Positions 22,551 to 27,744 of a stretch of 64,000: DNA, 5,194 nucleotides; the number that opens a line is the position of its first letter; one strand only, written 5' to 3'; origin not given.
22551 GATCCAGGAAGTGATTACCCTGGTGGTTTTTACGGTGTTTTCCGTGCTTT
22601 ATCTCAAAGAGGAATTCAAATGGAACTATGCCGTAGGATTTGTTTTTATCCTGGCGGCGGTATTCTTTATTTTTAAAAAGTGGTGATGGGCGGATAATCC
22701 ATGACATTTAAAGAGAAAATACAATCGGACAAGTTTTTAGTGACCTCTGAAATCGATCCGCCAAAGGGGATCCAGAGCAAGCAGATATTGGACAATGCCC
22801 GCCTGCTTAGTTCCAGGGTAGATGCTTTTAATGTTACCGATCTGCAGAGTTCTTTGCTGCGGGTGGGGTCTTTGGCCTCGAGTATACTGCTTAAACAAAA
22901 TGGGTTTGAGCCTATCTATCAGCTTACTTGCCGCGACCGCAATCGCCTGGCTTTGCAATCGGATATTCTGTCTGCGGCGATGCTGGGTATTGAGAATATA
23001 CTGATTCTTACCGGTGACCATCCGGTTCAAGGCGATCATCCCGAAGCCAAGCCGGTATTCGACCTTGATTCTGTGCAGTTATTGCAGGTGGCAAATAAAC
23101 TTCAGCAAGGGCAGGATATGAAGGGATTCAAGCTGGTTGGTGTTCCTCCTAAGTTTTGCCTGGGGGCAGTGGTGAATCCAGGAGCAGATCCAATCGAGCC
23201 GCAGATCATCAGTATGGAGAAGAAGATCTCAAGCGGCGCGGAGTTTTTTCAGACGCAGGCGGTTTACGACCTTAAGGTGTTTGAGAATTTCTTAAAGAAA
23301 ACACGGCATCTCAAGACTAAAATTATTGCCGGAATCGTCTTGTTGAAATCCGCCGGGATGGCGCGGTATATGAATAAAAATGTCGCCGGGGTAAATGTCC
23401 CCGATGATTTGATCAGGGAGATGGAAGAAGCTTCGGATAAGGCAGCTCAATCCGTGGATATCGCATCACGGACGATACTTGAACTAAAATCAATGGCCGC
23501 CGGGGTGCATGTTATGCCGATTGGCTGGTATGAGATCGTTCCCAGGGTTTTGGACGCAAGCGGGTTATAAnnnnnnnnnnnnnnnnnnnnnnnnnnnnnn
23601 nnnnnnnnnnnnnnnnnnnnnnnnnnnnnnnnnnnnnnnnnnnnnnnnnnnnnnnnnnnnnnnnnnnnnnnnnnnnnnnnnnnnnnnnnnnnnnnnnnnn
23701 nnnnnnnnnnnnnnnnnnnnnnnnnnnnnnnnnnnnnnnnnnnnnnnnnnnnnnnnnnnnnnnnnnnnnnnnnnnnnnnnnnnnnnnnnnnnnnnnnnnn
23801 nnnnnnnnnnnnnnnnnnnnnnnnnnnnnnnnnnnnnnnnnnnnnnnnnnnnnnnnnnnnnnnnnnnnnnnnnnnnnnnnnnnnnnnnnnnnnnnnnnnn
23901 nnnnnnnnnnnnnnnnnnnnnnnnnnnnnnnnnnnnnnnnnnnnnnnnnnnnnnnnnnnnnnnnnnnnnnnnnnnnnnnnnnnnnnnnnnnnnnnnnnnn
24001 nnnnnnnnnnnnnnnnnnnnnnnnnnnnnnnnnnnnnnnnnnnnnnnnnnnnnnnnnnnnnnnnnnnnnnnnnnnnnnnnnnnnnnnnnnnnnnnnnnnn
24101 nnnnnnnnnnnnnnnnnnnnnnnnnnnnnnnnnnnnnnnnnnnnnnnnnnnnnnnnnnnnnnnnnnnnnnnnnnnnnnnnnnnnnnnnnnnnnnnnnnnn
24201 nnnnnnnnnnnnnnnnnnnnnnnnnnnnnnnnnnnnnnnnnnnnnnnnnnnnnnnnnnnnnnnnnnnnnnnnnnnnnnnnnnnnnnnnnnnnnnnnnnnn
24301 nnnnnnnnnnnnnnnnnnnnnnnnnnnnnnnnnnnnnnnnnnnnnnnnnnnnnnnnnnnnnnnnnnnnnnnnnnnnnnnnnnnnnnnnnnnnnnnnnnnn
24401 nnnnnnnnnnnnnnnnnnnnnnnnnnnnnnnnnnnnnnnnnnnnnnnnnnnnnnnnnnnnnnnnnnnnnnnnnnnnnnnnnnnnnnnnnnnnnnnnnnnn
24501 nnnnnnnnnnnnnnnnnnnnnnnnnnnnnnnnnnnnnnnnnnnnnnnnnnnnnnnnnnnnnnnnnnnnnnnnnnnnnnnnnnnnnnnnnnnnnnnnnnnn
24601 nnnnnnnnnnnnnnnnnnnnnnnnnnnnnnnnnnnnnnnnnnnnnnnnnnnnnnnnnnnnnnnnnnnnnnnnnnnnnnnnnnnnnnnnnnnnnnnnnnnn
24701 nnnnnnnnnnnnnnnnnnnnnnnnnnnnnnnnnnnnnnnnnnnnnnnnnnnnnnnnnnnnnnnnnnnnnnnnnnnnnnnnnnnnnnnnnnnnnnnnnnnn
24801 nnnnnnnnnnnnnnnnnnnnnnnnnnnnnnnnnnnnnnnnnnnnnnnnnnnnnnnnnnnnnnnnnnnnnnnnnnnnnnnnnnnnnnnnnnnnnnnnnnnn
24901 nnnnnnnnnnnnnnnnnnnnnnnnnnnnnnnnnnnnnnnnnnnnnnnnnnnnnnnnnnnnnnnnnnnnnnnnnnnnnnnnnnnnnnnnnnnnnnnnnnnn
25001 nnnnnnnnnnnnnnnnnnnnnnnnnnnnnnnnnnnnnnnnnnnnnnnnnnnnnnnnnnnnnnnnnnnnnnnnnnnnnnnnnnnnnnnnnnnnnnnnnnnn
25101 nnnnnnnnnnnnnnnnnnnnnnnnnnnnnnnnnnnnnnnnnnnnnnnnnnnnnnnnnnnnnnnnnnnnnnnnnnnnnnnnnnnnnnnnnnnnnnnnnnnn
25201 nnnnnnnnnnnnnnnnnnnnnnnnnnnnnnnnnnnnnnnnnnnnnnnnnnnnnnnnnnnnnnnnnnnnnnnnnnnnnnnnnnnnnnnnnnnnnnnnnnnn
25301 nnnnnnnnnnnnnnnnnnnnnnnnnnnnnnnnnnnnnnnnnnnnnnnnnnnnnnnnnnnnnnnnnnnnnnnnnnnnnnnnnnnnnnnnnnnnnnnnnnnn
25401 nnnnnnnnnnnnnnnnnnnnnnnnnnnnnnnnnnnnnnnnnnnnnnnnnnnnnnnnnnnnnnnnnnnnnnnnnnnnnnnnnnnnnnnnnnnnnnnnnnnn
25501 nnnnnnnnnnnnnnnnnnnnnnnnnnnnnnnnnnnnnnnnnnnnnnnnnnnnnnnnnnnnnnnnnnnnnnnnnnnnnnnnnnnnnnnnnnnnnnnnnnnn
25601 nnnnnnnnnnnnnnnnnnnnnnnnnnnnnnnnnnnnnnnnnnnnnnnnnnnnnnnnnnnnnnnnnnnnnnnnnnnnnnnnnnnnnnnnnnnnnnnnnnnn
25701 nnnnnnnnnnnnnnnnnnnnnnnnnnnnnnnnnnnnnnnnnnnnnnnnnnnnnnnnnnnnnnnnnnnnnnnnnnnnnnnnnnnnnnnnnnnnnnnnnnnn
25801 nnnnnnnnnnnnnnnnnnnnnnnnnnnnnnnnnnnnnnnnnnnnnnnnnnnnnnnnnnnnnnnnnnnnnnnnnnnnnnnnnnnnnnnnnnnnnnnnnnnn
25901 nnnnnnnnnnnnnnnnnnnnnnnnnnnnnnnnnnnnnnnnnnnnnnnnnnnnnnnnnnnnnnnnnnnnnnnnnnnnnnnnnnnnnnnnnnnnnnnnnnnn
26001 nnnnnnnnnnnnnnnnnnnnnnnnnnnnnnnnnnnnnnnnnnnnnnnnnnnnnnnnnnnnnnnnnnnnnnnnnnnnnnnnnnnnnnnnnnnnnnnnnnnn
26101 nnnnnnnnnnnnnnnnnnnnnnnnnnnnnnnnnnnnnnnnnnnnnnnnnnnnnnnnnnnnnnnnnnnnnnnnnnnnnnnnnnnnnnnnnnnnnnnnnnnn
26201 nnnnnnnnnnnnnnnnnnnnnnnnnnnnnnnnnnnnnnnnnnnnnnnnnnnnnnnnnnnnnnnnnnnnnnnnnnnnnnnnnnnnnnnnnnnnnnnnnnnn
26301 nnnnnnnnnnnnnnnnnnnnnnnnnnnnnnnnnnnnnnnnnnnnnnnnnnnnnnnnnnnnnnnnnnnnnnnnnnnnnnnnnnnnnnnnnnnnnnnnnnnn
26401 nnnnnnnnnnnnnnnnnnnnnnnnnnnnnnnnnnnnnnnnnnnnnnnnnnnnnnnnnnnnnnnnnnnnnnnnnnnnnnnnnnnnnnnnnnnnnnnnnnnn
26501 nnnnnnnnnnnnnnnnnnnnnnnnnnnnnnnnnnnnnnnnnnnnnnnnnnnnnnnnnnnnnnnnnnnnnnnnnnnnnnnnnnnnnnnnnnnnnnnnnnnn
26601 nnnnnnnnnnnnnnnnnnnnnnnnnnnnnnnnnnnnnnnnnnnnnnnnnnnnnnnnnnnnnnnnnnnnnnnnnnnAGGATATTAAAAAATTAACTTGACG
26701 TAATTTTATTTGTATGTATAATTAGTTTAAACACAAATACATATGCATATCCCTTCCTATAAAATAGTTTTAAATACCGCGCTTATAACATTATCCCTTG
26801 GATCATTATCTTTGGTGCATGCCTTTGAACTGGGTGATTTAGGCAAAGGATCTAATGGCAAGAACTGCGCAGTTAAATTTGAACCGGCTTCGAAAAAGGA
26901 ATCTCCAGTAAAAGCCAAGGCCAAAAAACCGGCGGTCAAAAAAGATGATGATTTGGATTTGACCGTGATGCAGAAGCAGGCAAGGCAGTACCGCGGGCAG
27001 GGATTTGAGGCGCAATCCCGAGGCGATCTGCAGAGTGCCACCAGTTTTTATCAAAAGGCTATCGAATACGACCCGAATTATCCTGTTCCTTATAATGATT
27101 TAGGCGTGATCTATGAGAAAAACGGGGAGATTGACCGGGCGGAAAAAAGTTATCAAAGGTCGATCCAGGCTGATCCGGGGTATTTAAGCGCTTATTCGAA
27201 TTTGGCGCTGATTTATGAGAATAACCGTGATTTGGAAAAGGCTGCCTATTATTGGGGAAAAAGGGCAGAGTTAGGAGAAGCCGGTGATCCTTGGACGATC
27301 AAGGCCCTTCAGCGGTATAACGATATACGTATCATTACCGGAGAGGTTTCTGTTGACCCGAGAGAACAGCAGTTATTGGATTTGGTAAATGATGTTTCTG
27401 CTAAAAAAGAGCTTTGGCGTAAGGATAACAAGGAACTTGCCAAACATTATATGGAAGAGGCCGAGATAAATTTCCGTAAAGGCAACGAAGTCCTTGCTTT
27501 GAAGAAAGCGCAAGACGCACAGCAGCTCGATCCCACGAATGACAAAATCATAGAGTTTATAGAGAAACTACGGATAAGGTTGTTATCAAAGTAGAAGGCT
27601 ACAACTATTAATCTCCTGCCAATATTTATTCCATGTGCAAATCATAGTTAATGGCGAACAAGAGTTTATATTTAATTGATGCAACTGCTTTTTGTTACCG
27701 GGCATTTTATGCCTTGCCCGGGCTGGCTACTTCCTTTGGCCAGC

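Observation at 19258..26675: Compact Wood-Ljungdahl block with non-canonical partners: DUF486 membrane protein instead of MetV, an LpdA/Nox-like flavoprotein lacking its NAD(P)H motif, and a stand-alone acsB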

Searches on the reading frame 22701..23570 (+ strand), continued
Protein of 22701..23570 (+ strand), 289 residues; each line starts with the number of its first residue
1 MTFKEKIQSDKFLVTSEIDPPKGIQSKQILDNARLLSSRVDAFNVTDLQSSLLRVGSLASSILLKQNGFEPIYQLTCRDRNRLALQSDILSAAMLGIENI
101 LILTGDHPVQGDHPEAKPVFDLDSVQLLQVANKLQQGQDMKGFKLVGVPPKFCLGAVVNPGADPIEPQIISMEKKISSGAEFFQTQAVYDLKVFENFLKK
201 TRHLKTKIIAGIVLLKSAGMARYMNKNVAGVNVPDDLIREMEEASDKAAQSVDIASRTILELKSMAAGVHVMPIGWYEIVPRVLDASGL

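Call 65: search_solved_structures(query=L039:6892-8823:+, max_evalue=1e-30)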
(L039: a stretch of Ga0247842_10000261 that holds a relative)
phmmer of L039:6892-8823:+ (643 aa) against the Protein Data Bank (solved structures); distinct sequences matched with E-value up to 1e-30: 36.
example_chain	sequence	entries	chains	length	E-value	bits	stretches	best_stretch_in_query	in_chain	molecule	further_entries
6t7j_B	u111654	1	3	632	5e-217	725.2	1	13-636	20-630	Carbon monoxide dehydrogenase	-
6ytt_B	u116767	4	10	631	1e-191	641.6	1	6-634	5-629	Carbon-monoxide dehydrogenase (Acceptor),Carbon-monoxide dehydrogenase (Acceptor) | Carbon-monoxide dehydrogenase (Acceptor),CO-dehydrogenase from Clostridium a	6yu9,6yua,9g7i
9fzy_B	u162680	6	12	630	1.1e-191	641.5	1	6-634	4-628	Carbon monoxide dehydrogenase/acetyl-CoA synthase beta subunit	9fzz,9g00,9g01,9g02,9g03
6vwy_A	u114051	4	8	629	4.6e-189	632.9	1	8-635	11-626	Carbon monoxide dehydrogenase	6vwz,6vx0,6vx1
6elq_X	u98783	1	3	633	1.7e-186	624.4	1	6-635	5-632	Carbon Monoxide Dehydrogenase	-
6b6v_A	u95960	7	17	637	1.9e-186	624.2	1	8-635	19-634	Carbon monoxide dehydrogenase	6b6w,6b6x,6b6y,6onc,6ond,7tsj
6ons_A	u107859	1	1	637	1.1e-185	621.7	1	8-635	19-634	Carbon monoxide dehydrogenase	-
6dc2_A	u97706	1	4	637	4.2e-185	619.8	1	8-635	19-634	Carbon monoxide dehydrogenase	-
7zkk_A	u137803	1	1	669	4.5e-151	507.4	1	6-628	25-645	Carbon monoxide dehydrogenase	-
7zkv_A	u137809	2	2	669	8.5e-150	503.1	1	6-628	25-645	Carbon monoxide dehydrogenase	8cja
9iyo_A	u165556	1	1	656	9.1e-150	503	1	6-637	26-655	Carbon monoxide dehydrogenase 2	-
7zkj_A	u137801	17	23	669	1.1e-149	502.8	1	6-628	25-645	Carbon monoxide dehydrogenase | CO-dehydrogenase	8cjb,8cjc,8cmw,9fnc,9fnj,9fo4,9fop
1jqk_A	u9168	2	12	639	1.7e-149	502.2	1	9-634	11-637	carbon monoxide dehydrogenase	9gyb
9iym_A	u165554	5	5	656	2.3e-149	501.7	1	6-637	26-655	Carbon monoxide dehydrogenase 2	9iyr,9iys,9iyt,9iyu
7err_A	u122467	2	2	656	2.4e-149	501.7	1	6-637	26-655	Carbon monoxide dehydrogenase 2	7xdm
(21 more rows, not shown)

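Call 77: search_protein_families(library=pfam, proteins=[L036:6870-7235:+, L061:1775-2251:+, L044:6980-7357:+], max_evalue=1)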
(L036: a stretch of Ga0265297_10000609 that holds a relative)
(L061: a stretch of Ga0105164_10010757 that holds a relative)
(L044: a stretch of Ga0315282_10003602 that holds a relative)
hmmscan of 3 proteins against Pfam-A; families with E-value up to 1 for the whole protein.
L036:6870-7235:+ (122 aa): 0 families

L061:1775-2251:+ (159 aa): 0 families

L044:6980-7357:+ (126 aa): 0 families

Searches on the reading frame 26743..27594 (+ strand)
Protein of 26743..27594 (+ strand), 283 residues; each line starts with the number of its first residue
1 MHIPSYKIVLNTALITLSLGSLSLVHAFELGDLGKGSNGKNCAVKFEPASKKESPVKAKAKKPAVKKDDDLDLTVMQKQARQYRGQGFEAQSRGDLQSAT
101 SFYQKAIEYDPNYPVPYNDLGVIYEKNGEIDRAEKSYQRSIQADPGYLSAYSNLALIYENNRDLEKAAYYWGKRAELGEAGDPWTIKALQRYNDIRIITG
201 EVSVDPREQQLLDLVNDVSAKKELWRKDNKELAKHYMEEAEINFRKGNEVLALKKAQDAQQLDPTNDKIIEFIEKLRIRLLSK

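Call 3: search_protein_families(library=pfam, proteins=[window:26743-27594:+], max_evalue=0.01)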
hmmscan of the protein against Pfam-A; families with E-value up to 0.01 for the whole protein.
window:26743-27594:+ (283 aa): 16 families
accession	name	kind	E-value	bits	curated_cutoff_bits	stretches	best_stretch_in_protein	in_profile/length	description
PF07719.23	TPR_2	-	9.7e-17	60.1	27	2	117-146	4-33/34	Tetratricopeptide repeat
PF13431.12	TPR_17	-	6.6e-15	54.5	24.4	2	102-134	1-33/34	Tetratricopeptide repeat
PF00515.34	TPR_1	-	7.8e-15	54.4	27.8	2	117-147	4-34/34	Tetratricopeptide repeat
PF13181.12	TPR_8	-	8.4e-12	44.7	25.7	1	117-146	4-33/34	Tetratricopeptide repeat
PF13414.12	TPR_11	-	6.7e-11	42.1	26.8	2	93-128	7-42/42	TPR repeat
PF14559.12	TPR_19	-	5.9e-10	39.8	25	1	93-154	4-64/68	Tetratricopeptide repeat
PF13432.12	TPR_16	-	1.2e-09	38.8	32.7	1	119-176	2-58/65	Tetratricopeptide repeat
PF13424.12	TPR_12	-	1.6e-07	31.9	30.1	2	79-143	9-74/77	Tetratricopeptide repeat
PF13176.12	TPR_7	-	4.7e-07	29.8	27.9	0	120-142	5-27/36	Tetratricopeptide repeat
PF23914.1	TPR_CcmH_CycH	-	4.3e-06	27.1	42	1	92-183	62-156/158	Cytochrome c-type biogenesis protein H TPR domain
PF10373.15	EST1_DNA_bind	-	9.2e-06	25.8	22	1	99-246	1-128/282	Est1 DNA/RNA binding domain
PF13428.12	TPR_14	-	2.4e-05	25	23.5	1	118-155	5-42/44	Tetratricopeptide repeat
PF24575.1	TPR_Slam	-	0.0001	23.1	35.2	0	121-168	54-101/104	Surface lipoprotein assembly modifier, N-terminal TPR repeats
PF13374.12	TPR_10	-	0.00011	22.5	27.5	0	117-142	5-30/42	Tetratricopeptide repeat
PF13174.12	TPR_6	-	0.00017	22.4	26.3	0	120-145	6-31/33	Tetratricopeptide repeat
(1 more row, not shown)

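Call 4: search_protein_families(library=ncbifam, proteins=[window:26743-27594:+], max_evalue=0.01)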
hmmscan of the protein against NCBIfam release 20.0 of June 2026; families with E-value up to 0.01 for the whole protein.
window:26743-27594:+ (283 aa): 17 families
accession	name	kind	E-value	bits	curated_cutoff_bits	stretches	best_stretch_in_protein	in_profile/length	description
NF002725.1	PRK02603.1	equivalog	2.3e-11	44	143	1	76-164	31-122/173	photosystem I assembly protein Ycf3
TIGR02521.1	type_IV_pilW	equivalog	3.4e-11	43.1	154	1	87-145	38-96/234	type IV pilus biogenesis/stability protein PilW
TIGR02917.1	PEP_TPR_lipo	equivalog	2.3e-10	39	312.2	1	93-271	444-605/899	XrtA/PEP-CTERM system TPR-repeat protein PrsT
NF033762.1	social_mot_Tgl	equivalog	4.8e-10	39.2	225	2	118-174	140-196/252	social motility TPR repeat lipoprotein Tgl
NF040959.1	MamA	equivalog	6e-09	35.6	200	1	77-168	34-125/204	magnetosome protein MamA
NF033920.0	C39_PA2778_fam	equivalog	1.1e-06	28.2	150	1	88-168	164-244/255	PA2778 family cysteine peptidase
NF008757.0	PRK11788.1-5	equivalog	1.5e-06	27.6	363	2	90-165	190-266/388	lipopolysaccharide assembly protein LapB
NF033758.1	gliding_GltE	equivalog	1.8e-06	27.2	225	1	80-167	49-139/411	adventurous gliding motility TPR repeat lipoprotein GltE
TIGR00990.1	3a0801s09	subfamily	0.00013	20.8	757.25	1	93-173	412-492/615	mitochondrial import receptor subunit TOM70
TIGR04510.1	mod_pep_cyc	subfamily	0.00059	18.5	400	0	85-117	403-435/814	putative peptide modification system cyclase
NF008391.2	PRK11189.1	equivalog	0.0009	18.8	250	1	92-159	77-146/297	lipoprotein NlpI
NF008520.0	PRK11447.1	equivalog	0.00091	17.1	858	1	84-170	355-440/1157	cellulose synthase complex outer membrane protein BcsC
NF047507.1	TPR_BatC_Lepto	exception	0.0012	18.4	175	1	119-161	101-143/214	TPR repeat-containing protein BatC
NF007302.0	PRK09782.1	equivalog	0.0016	16.5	1223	1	77-170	609-702/990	phage receptor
NF008756.0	PRK11788.1-4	equivalog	0.0043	16.1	474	0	118-179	111-172/389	lipopolysaccharide assembly protein LapB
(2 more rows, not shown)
